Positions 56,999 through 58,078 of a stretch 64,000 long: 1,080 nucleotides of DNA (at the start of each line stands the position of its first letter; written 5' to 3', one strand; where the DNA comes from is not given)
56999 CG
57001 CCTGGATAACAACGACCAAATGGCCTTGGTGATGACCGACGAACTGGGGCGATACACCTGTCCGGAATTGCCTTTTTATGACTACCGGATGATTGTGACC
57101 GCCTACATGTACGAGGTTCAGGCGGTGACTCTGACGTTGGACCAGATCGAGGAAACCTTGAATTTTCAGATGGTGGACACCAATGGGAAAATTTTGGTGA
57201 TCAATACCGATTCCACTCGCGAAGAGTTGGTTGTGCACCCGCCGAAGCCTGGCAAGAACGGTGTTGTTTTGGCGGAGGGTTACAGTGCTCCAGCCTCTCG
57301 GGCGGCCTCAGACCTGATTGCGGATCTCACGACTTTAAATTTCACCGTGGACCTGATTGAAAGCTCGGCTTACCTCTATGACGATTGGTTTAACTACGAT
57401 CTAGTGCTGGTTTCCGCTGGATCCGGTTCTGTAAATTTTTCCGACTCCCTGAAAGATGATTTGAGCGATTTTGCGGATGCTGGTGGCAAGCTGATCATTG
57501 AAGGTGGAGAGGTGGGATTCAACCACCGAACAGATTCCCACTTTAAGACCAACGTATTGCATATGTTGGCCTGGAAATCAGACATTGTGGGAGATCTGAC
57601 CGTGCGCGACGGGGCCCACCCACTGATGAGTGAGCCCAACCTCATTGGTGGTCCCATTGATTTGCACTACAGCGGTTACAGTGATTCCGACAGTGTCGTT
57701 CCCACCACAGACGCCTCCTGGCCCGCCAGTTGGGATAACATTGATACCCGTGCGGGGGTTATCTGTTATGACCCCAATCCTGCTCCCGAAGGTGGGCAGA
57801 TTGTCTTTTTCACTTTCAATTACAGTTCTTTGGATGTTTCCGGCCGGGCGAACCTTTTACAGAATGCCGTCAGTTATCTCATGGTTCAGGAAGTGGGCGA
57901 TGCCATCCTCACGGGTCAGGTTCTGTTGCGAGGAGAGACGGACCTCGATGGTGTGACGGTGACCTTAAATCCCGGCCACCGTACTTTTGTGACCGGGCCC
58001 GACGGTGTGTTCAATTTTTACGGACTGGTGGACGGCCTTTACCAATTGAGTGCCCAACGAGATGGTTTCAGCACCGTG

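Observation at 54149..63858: Tandem pair of ~1560-aa gingipain-like C25 peptidases with proprotein-convertase P-domains and T9SS sorting tails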

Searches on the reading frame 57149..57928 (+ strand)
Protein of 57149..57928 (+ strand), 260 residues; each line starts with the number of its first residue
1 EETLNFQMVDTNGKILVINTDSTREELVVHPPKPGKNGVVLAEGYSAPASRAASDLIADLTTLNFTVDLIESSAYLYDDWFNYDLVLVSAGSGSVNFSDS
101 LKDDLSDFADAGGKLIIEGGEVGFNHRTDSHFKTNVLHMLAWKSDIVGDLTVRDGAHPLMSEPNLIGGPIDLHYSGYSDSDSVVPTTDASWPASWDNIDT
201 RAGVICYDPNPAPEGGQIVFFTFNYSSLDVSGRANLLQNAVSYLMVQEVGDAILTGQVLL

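Call 23: search_protein_families(library=pfam, proteins=[window:57149-57928:+], max_evalue=10)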
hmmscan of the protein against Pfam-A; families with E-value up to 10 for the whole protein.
window:57149-57928:+ (260 aa): 1 family
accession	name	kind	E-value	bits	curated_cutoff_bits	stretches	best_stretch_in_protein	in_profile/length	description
PF08489.16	TiaS_FLD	-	0.065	13.8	21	1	179-221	40-78/116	TiaS FLD domain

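Call 33: predict_structure(alignment_id=A1)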
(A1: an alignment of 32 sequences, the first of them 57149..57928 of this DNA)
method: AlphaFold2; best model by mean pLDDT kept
length: 260 residues; sequences in the alignment: 32
mean_pLDDT: 85.7   pTM: 0.84
mean pLDDT of the five models: 85.7, 84.6, 84.4, 83.5, 81.9
residues with pLDDT >= 90: 164; 70-90: 55; 50-70: 30; < 50: 11
segments of 3 or more residues with pLDDT < 50: 1-10
pLDDT, mean of each block of 10 residues (from residue 1): 42 86 64 76 72 91 94 94 95 86 97 94 93 97 87 95 92 77 95 94 94 88 92 94 82 55
secondary structure, 60 per line:
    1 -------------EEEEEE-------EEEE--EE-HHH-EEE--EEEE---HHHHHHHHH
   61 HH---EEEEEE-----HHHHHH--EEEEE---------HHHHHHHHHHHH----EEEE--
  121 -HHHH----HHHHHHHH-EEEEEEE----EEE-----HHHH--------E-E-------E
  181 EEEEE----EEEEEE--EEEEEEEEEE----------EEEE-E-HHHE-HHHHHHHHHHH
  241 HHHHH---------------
elements in order: E14-19 E27-30 E40-42 E45-48 H52-62 E66-71 H77-82 E85-89 H99-110 E115-118 H122-125 H130-137 E139-145 E150-152 H158-161 E180-185 E190-195 E198-207 E218-221 H230-245
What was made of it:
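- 57176..57898 (+): A: glutamine-amidotransferase-like (GATL) alpha/beta domain with no Pfam or NCBIfam family. E-G-G occupies the nucleophile-elbow position. In B: 62191-62913. AlphaFold2 model, pLDDT 85.7, pTM 0.84 (call 33).
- This placement is my reading of call 33, not a superposition.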

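Call 54: search_protein_families(library=ncbifam, proteins=[window:57149-57928:+], max_evalue=0.001)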
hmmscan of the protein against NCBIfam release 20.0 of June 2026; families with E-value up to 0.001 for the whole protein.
window:57149-57928:+ (260 aa): 0 families

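Call 63: search_protein_representatives(alignment_id=A1)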
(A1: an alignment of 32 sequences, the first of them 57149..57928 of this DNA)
Query: 32 sequences, 261 profile positions. Proteins with E-value up to 0.001 (for the whole library): 734; up to 1e-10: 399; up to 1e-30: 197. The best 150 are listed.
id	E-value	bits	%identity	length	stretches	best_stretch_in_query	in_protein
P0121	3.5e-226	763.7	-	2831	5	53-247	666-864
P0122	3.8e-191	648.8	-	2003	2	3-261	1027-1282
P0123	1.9e-153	525.3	-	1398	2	2-261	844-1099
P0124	7.4e-142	487.3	-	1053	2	10-260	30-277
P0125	1.5e-130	450.2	-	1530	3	52-260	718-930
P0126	3.6e-130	449.0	-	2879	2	5-259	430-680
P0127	4.6e-120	415.8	-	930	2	12-260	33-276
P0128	4.8e-120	415.8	-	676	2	3-260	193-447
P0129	2.4e-118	410.2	-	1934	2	2-260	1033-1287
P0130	9.7e-109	378.7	-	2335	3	4-261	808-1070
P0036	1.2e-102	358.8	-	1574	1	2-260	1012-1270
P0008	2.4e-101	354.5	-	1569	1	2-261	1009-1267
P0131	2.9e-99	347.7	-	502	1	2-261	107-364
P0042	1.3e-98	345.5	-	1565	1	3-260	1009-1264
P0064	1.5e-98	345.4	-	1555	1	2-260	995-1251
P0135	4.3e-88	311.1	-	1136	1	3-261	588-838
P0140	7.1e-82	290.7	-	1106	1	2-259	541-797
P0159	7.9e-66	238.1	-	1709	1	2-260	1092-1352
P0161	1.4e-65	237.3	-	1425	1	5-261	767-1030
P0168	1.3e-61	224.2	-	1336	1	5-260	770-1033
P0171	2.8e-61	223.2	-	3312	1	5-260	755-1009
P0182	3.5e-56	206.5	-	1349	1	4-260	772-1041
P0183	5.2e-56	205.9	-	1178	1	6-261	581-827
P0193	2.0e-53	197.4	-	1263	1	7-260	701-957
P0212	5.1e-51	189.5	-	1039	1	4-250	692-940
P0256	1.8e-41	158.2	-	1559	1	40-261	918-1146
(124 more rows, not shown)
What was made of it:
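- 57176..57898 (+): 734 representatives in 1.84 billion proteins (call 63).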

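Call 64: search_protein_families(library=pfam, proteins=[P0121, P0171, P0168, P0135, P0183], max_evalue=0.0001)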
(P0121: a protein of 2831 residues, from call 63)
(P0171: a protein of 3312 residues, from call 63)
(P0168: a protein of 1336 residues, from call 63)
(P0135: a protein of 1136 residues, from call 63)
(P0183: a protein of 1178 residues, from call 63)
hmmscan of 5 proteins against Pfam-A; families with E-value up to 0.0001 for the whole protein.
P0121 (2831 aa): 2 families
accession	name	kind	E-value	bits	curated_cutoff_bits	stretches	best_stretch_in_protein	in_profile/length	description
PF25560.1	DUF7932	-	8.2e-10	39.6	27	0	1453-1476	12-36/130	Domain of unknown function (DUF7932)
PF07705.17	CARDB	-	1.9e-05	25.2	22.7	0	1794-1845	16-63/101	CARDB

P0171 (3312 aa): 10 families
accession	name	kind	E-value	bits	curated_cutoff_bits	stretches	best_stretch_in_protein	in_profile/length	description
PF20773.4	InhA-like_MAM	-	1.1e-43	149.5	26.9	3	2103-2228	45-163/191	Immune inhibitor A-like, MAM domain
PF00041.27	fn3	-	5.3e-12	46.2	25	0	2374-2452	2-79/84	Fibronectin type III domain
PF13620.12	CarboxypepD_reg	-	2.4e-11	44.3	32.3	1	1004-1083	2-81/82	Carboxypeptidase regulatory-like domain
PF21471.3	Reelin_subrepeat-B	-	4.4e-11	43.1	27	0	2144-2227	63-126/127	Reelin subrepeat B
PF13860.13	FlgD_ig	-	2.6e-09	37.4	27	1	3238-3299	13-75/79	FlgD Ig-like domain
PF13715.12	CarbopepD_reg_2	-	1.2e-08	35.2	32.2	1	1004-1083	1-76/88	CarboxypepD_reg-like domain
PF02128.21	Peptidase_M36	-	5e-08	33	23.3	0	478-540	302-364/368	Fungalysin metallopeptidase (M36)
PF07504.19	FTP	-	8.6e-08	32.3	21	1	98-143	2-48/51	Fungalysin/Thermolysin Propeptide Motif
PF18962.6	Por_Secre_tail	-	2.2e-07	31.5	27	1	3229-3309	2-74/75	Secretion system C-terminal sorting domain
PF13585.12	CHU_C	-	2.6e-05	24.7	27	1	3243-3306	23-80/86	CHU_C Type IX secretion signal domain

P0168 (1336 aa): 4 families
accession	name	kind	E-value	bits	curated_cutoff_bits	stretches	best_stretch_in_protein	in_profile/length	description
PF01483.27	P_proprotein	-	4.9e-19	68.6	21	1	1138-1226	3-84/86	Proprotein convertase P-domain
PF13860.13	FlgD_ig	-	1.9e-09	37.8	27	1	1259-1324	8-76/79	FlgD Ig-like domain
PF07504.19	FTP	-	1.9e-08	34.5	21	1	113-161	2-51/51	Fungalysin/Thermolysin Propeptide Motif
PF13620.12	CarboxypepD_reg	-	9.6e-08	32.7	32.3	1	1028-1103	2-82/82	Carboxypeptidase regulatory-like domain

P0135 (1136 aa): 6 families
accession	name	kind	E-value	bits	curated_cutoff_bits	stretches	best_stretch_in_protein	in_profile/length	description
PF13620.12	CarboxypepD_reg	-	2.3e-20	73.1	32.3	2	832-908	2-82/82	Carboxypeptidase regulatory-like domain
PF01483.27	P_proprotein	-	3.3e-20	72.4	21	1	943-1030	3-85/86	Proprotein convertase P-domain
PF01364.23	Peptidase_C25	-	2.2e-19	70.4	23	1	1-157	235-374/374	Peptidase family C25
PF13860.13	FlgD_ig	-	6.5e-14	52.1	27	1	1062-1117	11-69/79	FlgD Ig-like domain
PF03785.20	Peptidase_C25_C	-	1.2e-06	28.7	25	1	162-240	1-79/79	Peptidase family C25, C terminal ig-like domain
PF18962.6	Por_Secre_tail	-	4.7e-06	27.2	27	1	1053-1133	2-74/75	Secretion system C-terminal sorting domain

P0183 (1178 aa): 4 families
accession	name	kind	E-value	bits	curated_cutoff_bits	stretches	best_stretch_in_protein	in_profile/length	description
PF03415.19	Peptidase_C11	-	1.2e-43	150.5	25.8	1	7-368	15-357/359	Clostripain family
PF20773.4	InhA-like_MAM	-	2.5e-11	43.9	26.9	1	955-1069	51-162/191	Immune inhibitor A-like, MAM domain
PF13620.12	CarboxypepD_reg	-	9.5e-09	35.9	32.3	1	821-897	2-80/82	Carboxypeptidase regulatory-like domain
PF18962.6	Por_Secre_tail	-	5.6e-08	33.4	27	1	1095-1176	2-75/75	Secretion system C-terminal sorting domain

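Call 68: search_protein_families(library=pfam, proteins=[P0161, P0182, P0193, P0140, P0212, P0159, P0256], max_evalue=0.0001)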
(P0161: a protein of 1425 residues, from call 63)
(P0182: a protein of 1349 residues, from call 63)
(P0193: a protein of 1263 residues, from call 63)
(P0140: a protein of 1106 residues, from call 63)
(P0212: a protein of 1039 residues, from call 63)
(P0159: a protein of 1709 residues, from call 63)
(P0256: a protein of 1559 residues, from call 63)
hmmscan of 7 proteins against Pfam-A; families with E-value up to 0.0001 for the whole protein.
P0161 (1425 aa): 6 families
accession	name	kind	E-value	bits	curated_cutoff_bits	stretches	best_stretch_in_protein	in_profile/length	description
PF01483.27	P_proprotein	-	2e-16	60.3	21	1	1137-1225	4-85/86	Proprotein convertase P-domain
PF13860.13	FlgD_ig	-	4.2e-11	43.1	27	1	1352-1413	14-76/79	FlgD Ig-like domain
PF02128.21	Peptidase_M36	-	3.3e-10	40.2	23.3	1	404-559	179-367/368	Fungalysin metallopeptidase (M36)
PF13620.12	CarboxypepD_reg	-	3e-07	31.1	32.3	1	1023-1098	1-81/82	Carboxypeptidase regulatory-like domain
PF07504.19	FTP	-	1.9e-06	28.1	21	1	109-146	13-51/51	Fungalysin/Thermolysin Propeptide Motif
PF18962.6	Por_Secre_tail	-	8.2e-05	23.3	27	0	1342-1421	2-73/75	Secretion system C-terminal sorting domain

P0182 (1349 aa): 6 families
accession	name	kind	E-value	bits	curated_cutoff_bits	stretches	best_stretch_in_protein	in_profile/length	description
PF01483.27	P_proprotein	-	1.2e-11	44.9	21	1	1148-1237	2-85/86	Proprotein convertase P-domain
PF13620.12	CarboxypepD_reg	-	7.4e-11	42.7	32.3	1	1036-1105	2-76/82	Carboxypeptidase regulatory-like domain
PF13860.13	FlgD_ig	-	2e-10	40.9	27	1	1275-1334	13-73/79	FlgD Ig-like domain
PF07504.19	FTP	-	7.6e-09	35.7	21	1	129-166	13-51/51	Fungalysin/Thermolysin Propeptide Motif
PF13715.12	CarbopepD_reg_2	-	4.1e-08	33.6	32.2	1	1036-1104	1-70/88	CarboxypepD_reg-like domain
PF02128.21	Peptidase_M36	-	5.3e-06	26.3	23.3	0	399-557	175-363/368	Fungalysin metallopeptidase (M36)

P0193 (1263 aa): 5 families
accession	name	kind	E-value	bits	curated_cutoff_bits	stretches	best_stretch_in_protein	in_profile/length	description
PF00082.27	Peptidase_S8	-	3e-43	148.6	21.8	1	214-484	1-288/288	Subtilase family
PF01483.27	P_proprotein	-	7.8e-21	74.4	21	1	1066-1156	3-86/86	Proprotein convertase P-domain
PF13620.12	CarboxypepD_reg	-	4e-11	43.5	32.3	1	951-1028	1-81/82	Carboxypeptidase regulatory-like domain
PF13860.13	FlgD_ig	-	5.1e-08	33.2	27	1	1195-1249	21-74/79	FlgD Ig-like domain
PF08308.17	PEGA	-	3.5e-05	24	20.8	0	992-1028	31-67/71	PEGA domain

P0140 (1106 aa): 5 families
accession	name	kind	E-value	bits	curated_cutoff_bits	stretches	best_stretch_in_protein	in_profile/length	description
PF13620.12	CarboxypepD_reg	-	1.1e-20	74.2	32.3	1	806-863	15-76/82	Carboxypeptidase regulatory-like domain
PF01483.27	P_proprotein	-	2.2e-15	56.9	21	1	906-995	2-84/86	Proprotein convertase P-domain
PF13860.13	FlgD_ig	-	4.2e-10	39.9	27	1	1033-1094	14-76/79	FlgD Ig-like domain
PF03785.20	Peptidase_C25_C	-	4e-08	33.4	25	1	110-186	1-78/79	Peptidase family C25, C terminal ig-like domain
PF13715.12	CarbopepD_reg_2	-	1.9e-05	25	32.2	0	807-851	16-60/88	CarboxypepD_reg-like domain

P0212 (1039 aa): 3 families
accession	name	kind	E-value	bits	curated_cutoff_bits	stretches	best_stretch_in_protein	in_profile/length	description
PF00082.27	Peptidase_S8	-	1.2e-38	133.5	21.8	1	194-473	1-288/288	Subtilase family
PF18962.6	Por_Secre_tail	-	4.5e-08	33.7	27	1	961-1036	2-74/75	Secretion system C-terminal sorting domain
PF13860.13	FlgD_ig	-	5.8e-05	23.4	27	0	970-1026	13-75/79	FlgD Ig-like domain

P0159 (1709 aa): 3 families
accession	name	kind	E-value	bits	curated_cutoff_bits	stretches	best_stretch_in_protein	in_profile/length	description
PF13620.12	CarboxypepD_reg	-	8.8e-19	68.1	32.3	2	1347-1425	2-81/82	Carboxypeptidase regulatory-like domain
PF20773.4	InhA-like_MAM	-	2.7e-10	40.5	26.9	1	1482-1603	50-162/191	Immune inhibitor A-like, MAM domain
PF18962.6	Por_Secre_tail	-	3.2e-09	37.4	27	1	1631-1705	2-73/75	Secretion system C-terminal sorting domain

P0256 (1559 aa): 5 families
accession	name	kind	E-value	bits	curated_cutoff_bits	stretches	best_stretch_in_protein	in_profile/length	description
PF01483.27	P_proprotein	-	8.5e-13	48.7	21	1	1253-1345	2-85/86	Proprotein convertase P-domain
PF02128.21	Peptidase_M36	-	8.6e-10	38.8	23.3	1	536-690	179-366/368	Fungalysin metallopeptidase (M36)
PF13860.13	FlgD_ig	-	7.9e-09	35.8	27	1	1487-1544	13-73/79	FlgD Ig-like domain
PF13620.12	CarboxypepD_reg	-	1.1e-06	29.3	32.3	1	1142-1209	4-75/82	Carboxypeptidase regulatory-like domain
PF07504.19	FTP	-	3.5e-05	24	21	0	167-209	7-50/51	Fungalysin/Thermolysin Propeptide Motif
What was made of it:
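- On Kexin/furin-type convertase architecture: The cassette is shared with M36, C11 and S8 heads (calls 64, 68).
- Other heads are M36+FTP, S8 and C11 (calls 64, 68).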

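Call 76: search_solved_structures(query=A1, max_evalue=10, show_alignments=4)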
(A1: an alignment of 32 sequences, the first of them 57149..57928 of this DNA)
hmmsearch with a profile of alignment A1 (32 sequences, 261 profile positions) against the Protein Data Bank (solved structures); distinct sequences matched with E-value up to 10: 15.
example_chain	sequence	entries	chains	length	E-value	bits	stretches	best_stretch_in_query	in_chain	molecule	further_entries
1gvn_B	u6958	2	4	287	0.02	17.1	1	6-72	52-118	ZETA | Zeta-toxin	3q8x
4r3q_A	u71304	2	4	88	0.73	12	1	48-90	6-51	Synaptonemal complex central element protein 3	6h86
2p5t_B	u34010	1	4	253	0.99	11.5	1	6-70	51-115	PezT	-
1j9e_A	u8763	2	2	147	1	11.5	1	46-91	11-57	FLAVODOXIN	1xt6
8ee7_C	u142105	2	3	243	1.2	11.2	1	30-93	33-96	PtuB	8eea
5yoc_A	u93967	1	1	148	1.3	11.2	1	45-91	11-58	Flavodoxin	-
5yob_A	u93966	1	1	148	1.3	11.1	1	45-91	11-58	Flavodoxin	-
1j8q_A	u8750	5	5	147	1.3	11.1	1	46-91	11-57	FLAVODOXIN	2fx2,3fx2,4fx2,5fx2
1c7e_A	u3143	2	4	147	1.3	11.1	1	46-91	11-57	FLAVODOXIN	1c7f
1i1o_A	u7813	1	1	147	1.4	11.1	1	46-91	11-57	FLAVODOXIN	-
1bu5_A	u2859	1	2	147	1.4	11.1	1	46-91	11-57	PROTEIN (FLAVODOXIN)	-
1akq_A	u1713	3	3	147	1.4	11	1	46-91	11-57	FLAVODOXIN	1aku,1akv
1f4p_A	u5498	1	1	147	1.4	11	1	46-91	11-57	FLAVODOXIN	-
2pqn_B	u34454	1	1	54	1.4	11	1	108-122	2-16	Mitochondrial division protein 1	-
1akt_A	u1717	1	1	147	1.5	10.9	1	46-92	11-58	FLAVODOXIN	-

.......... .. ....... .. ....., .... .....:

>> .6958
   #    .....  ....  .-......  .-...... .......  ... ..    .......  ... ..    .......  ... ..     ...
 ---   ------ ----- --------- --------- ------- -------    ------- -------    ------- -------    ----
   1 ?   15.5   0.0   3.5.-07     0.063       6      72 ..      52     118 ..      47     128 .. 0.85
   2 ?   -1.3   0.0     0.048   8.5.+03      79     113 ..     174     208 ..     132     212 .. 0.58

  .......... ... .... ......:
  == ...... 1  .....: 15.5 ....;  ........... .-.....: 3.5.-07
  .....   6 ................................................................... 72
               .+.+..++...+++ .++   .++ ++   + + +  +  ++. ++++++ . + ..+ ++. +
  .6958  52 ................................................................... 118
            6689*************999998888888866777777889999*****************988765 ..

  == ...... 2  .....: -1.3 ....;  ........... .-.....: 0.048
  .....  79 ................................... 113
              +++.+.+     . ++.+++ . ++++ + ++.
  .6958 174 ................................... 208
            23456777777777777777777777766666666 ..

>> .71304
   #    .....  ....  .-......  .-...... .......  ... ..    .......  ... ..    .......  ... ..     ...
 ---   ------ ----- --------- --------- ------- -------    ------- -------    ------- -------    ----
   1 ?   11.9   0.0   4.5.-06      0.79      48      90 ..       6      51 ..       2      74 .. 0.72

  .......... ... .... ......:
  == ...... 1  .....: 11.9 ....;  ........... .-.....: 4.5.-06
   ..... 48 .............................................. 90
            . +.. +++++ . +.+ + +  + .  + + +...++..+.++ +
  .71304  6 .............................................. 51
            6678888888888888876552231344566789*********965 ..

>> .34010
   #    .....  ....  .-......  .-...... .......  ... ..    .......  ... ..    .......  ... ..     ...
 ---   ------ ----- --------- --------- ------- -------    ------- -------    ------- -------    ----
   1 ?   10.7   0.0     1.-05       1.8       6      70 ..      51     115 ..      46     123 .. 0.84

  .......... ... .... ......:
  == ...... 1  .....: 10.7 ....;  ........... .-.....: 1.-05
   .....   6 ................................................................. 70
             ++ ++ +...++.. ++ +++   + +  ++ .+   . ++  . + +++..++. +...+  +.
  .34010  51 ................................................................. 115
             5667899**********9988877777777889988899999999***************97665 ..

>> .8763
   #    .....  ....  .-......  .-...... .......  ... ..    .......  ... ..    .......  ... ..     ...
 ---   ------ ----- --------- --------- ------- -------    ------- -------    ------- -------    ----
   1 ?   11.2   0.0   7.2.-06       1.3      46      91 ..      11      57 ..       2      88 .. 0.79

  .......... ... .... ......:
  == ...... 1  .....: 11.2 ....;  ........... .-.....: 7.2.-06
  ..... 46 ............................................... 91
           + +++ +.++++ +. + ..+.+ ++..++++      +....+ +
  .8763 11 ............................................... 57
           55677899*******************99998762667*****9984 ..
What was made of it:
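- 57176..57898 (+): No family hits (calls 23, 54, 76).
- There is no Cys or Ser nucleophile, and no sequence-level match to any solved or curated family (calls 23, 54, 76).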
